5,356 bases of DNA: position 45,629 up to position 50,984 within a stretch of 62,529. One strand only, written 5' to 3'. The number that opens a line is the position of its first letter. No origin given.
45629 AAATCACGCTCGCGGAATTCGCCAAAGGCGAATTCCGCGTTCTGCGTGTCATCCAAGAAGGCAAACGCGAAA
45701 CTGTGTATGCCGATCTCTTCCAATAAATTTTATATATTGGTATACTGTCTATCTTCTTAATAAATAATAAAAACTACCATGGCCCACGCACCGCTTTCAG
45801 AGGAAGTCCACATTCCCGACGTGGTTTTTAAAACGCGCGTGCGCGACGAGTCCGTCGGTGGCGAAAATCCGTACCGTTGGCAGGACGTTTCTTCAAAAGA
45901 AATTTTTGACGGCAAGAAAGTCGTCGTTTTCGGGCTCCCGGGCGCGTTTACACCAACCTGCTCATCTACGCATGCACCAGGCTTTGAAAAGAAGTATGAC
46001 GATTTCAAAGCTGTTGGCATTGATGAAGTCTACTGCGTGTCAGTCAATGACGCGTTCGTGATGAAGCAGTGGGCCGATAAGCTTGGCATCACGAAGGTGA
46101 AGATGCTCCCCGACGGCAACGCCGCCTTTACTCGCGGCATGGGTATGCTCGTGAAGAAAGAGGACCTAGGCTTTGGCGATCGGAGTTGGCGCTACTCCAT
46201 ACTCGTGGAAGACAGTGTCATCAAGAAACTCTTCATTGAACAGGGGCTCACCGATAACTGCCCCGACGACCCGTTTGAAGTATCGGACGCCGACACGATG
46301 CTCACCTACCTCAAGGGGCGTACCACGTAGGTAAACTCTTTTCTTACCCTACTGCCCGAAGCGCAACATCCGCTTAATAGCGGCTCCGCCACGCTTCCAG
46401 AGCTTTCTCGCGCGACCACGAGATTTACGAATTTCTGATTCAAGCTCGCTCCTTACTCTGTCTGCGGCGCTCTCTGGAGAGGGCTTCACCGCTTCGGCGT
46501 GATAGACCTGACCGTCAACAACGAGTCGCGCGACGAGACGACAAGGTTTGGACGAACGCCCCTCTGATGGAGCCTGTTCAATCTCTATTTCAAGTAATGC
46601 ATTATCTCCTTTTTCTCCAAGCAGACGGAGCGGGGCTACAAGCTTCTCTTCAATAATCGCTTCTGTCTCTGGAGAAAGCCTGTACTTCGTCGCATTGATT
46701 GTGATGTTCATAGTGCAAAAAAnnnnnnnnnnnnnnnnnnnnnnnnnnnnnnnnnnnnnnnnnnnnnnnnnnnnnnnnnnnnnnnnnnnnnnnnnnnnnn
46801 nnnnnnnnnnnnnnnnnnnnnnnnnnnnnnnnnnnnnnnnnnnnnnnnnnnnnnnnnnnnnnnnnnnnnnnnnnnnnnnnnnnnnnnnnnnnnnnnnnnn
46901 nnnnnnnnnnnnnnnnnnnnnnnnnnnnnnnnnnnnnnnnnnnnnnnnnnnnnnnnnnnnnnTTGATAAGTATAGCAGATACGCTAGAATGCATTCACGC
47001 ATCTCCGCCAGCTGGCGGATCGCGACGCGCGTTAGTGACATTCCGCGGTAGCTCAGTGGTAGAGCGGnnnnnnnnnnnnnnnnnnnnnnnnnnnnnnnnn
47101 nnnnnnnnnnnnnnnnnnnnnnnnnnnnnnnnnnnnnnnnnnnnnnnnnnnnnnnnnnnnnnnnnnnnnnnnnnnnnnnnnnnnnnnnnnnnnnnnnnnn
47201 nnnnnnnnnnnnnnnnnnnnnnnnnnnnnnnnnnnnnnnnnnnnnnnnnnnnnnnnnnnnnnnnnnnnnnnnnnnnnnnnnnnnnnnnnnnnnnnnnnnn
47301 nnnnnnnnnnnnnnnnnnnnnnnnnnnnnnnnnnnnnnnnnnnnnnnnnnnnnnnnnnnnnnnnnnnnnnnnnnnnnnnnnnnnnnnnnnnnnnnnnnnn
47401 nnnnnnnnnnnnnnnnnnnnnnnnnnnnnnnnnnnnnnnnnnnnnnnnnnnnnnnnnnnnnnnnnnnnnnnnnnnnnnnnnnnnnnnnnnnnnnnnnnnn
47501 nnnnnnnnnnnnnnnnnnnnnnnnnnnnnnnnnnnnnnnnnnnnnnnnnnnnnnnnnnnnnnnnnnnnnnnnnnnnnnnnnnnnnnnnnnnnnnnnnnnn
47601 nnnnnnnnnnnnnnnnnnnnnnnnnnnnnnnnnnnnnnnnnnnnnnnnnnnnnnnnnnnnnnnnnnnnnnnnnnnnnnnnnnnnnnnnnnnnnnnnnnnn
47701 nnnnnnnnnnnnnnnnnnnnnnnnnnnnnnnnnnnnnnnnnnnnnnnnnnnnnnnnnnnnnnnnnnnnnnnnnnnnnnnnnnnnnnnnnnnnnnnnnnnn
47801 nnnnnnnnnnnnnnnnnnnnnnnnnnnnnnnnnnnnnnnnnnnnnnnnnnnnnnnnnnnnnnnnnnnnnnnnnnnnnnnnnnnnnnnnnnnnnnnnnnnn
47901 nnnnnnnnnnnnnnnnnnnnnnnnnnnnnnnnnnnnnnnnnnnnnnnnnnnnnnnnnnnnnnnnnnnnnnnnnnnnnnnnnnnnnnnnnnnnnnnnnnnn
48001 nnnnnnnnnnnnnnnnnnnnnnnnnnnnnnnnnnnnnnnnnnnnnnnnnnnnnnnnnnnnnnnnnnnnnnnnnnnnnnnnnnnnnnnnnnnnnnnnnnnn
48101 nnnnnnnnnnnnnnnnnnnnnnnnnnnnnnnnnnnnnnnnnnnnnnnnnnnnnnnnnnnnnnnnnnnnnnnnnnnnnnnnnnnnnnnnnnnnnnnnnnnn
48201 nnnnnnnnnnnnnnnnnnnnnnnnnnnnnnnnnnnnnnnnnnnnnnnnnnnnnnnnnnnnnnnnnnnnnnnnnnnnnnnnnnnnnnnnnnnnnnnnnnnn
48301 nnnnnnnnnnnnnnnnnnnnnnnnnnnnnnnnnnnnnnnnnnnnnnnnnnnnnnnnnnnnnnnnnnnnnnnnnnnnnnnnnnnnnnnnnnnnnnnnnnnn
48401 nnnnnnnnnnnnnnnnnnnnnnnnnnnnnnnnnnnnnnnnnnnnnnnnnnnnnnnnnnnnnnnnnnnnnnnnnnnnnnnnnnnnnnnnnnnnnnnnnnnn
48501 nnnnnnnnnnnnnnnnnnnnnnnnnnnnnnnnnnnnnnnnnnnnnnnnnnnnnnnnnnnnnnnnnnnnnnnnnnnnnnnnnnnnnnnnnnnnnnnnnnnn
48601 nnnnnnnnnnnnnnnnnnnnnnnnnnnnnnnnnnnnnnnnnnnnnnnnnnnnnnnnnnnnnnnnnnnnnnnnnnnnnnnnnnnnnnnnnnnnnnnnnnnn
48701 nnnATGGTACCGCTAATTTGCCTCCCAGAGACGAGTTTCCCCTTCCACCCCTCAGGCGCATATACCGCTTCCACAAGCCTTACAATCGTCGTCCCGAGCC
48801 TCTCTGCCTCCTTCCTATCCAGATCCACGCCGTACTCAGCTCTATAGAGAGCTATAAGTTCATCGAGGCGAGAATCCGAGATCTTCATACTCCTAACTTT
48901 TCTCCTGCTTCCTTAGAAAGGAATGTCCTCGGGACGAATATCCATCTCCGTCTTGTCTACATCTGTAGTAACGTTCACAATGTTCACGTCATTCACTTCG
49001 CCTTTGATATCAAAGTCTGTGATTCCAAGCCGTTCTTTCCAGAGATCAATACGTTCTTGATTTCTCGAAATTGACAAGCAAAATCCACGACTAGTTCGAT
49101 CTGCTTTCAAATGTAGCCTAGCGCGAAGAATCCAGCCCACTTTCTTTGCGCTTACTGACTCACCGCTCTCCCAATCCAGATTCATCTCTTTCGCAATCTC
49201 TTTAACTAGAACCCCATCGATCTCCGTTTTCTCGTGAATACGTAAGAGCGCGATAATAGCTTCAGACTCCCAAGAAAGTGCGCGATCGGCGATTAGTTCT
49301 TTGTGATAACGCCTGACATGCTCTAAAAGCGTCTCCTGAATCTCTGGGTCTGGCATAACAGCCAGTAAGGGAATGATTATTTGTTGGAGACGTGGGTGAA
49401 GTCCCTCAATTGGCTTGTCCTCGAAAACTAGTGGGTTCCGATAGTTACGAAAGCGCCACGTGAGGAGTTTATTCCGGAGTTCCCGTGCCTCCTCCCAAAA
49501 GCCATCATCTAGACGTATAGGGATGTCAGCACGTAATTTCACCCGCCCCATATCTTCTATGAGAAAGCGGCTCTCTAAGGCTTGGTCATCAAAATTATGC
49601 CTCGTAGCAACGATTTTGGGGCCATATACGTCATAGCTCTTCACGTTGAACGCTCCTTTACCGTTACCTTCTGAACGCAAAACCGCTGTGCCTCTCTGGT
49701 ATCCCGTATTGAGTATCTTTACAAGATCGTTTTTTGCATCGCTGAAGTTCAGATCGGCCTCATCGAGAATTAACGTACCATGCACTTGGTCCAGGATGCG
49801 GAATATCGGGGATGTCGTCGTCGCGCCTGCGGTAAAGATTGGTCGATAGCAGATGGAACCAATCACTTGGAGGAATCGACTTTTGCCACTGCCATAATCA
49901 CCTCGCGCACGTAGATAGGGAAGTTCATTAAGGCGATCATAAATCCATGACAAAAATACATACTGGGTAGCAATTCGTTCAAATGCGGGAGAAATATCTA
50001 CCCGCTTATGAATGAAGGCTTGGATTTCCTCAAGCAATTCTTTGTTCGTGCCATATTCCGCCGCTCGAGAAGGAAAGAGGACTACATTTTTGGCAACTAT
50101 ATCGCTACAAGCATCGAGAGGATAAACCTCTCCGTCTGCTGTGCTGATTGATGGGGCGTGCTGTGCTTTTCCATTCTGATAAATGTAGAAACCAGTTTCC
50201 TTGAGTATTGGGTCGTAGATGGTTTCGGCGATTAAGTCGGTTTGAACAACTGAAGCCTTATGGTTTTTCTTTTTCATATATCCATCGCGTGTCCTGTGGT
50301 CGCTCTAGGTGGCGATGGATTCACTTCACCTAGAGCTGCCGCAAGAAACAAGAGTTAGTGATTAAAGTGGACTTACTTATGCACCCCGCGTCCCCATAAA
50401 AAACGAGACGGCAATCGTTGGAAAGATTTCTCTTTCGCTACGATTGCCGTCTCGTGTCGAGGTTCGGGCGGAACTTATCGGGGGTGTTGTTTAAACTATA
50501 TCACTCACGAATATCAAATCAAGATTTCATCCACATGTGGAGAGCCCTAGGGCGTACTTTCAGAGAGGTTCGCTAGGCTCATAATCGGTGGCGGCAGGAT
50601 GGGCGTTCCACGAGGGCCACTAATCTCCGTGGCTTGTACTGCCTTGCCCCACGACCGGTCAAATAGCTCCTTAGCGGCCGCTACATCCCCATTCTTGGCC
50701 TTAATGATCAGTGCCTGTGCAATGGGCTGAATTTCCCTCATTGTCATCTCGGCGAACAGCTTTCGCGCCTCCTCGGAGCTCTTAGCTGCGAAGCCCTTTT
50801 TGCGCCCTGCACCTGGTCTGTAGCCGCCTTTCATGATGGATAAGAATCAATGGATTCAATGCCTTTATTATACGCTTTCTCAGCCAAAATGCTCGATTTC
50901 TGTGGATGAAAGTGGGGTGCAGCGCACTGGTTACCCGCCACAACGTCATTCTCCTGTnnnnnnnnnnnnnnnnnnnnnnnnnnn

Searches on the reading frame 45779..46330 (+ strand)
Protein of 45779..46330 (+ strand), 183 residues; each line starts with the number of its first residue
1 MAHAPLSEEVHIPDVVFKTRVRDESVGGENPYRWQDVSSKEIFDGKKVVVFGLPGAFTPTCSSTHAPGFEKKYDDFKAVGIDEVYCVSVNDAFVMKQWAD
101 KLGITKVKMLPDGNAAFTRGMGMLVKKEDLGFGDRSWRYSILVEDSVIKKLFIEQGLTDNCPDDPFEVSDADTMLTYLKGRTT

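Call 15: search_protein_families(library=pfam, proteins=[window:45779-46330:+], max_evalue=0.01)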
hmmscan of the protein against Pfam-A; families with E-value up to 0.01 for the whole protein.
window:45779-46330:+ (183 aa): 2 families
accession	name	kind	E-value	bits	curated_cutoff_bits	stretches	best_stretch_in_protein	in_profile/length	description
PF08534.16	Redoxin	-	7.2e-28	97.7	26.6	1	35-174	19-147/148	Redoxin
PF00578.27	AhpC-TSA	-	2.5e-13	50.5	26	1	34-133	15-105/124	AhpC/TSA family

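Call 16: search_protein_families(library=phrogs, proteins=[window:45779-46330:+], max_evalue=0.001)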
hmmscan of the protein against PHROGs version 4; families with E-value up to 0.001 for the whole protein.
window:45779-46330:+ (183 aa): 2 families
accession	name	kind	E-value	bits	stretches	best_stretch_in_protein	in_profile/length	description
phrog_2281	-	other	1.5e-67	227.4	1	12-181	4-164/168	peroxyredoxin antioxidant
phrog_20402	-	unknown function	1.6e-07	32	1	43-128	28-109/153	-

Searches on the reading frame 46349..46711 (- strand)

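Call 15: search_protein_families(library=pfam, proteins=[window:46349-46711:-], max_evalue=0.01)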
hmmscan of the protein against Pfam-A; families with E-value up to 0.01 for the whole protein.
window:46349-46711:- (120 aa): 1 family
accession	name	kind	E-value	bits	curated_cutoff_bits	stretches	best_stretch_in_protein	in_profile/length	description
PF02482.25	Ribosomal_S30AE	-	3.1e-05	25.1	23.7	1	3-101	1-87/88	Sigma 54 modulation protein / S30EA ribosomal protein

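Call 16: search_protein_families(library=phrogs, proteins=[window:46349-46711:-], max_evalue=0.001)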
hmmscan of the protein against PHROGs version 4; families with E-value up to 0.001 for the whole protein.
window:46349-46711:- (120 aa): 0 families

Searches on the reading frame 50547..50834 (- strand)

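Call 15: search_protein_families(library=pfam, proteins=[window:50547-50834:-], max_evalue=0.01)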
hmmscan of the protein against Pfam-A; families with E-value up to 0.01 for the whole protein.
window:50547-50834:- (95 aa): 1 family
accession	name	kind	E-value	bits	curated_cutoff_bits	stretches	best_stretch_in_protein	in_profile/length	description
PF18932.5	DUF5681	-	6e-05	24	27.5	1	9-63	14-74/77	Family of unknown function (DUF5681)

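Call 16: search_protein_families(library=phrogs, proteins=[window:50547-50834:-], max_evalue=0.001)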
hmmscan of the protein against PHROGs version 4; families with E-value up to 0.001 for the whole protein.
window:50547-50834:- (95 aa): 1 family
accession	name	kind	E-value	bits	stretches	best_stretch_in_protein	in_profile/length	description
phrog_15261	-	unknown function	7.1e-08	33.8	1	2-71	8-78/99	-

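Call 68: search_protein_families(library=padloc, proteins=[window:50547-50834:-], max_evalue=0.01)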
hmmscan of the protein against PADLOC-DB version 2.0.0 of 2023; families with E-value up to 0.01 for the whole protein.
window:50547-50834:- (95 aa): 0 families

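Call 69: search_protein_families(library=ncbifam, proteins=[window:50547-50834:-], max_evalue=0.01)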
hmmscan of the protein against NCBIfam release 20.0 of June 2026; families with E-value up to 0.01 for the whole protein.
window:50547-50834:- (95 aa): 1 family
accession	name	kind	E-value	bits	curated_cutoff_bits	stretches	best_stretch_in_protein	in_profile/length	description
TIGR00756.2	PPR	repeat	0.0044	17.1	20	0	17-37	13-33/35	pentatricopeptide repeat protein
